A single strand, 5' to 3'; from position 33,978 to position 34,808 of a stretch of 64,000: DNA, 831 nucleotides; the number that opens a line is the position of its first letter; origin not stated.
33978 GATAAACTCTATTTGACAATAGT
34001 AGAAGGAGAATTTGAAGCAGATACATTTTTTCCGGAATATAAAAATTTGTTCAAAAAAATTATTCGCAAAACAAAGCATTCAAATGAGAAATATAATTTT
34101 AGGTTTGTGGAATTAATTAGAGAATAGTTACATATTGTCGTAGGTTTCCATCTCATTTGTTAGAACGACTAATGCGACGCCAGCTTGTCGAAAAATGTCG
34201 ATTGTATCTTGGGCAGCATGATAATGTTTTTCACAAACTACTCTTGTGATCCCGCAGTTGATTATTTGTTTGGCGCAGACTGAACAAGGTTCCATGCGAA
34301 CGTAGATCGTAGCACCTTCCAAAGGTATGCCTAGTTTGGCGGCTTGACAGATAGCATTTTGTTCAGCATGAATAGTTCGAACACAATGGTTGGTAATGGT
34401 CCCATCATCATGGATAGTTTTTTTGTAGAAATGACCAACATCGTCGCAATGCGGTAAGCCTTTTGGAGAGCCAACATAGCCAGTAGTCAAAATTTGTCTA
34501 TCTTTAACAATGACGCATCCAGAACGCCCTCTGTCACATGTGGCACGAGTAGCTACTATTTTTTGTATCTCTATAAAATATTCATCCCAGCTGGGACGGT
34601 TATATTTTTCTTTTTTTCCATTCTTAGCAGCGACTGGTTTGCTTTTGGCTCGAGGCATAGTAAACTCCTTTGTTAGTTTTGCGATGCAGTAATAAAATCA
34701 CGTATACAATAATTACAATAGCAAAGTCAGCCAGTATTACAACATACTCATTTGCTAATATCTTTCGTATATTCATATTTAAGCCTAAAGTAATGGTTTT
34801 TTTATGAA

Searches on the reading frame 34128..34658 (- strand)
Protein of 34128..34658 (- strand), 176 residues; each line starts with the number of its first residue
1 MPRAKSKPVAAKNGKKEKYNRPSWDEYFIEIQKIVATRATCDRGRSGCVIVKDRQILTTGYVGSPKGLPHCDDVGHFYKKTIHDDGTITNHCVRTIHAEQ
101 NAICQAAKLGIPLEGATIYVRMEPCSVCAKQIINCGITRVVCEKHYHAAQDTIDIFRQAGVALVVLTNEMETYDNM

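Call 6: search_protein_families(library=pfam, proteins=[window:34128-34658:-])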
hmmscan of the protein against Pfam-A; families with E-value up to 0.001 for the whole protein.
window:34128-34658:- (176 aa): 3 families
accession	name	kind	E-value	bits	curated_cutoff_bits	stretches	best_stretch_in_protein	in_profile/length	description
PF00383.29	dCMP_cyt_deam_1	-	8.6e-25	87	25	1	23-142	2-100/102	Cytidine and deoxycytidylate deaminase zinc-binding region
PF14437.12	MafB19-deam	-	1.9e-17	63.9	27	1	23-145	2-102/142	MafB19-like deaminase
PF14439.12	Bd3614-deam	-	0.00018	21.9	38.5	1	83-146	22-88/113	Bd3614-like deaminase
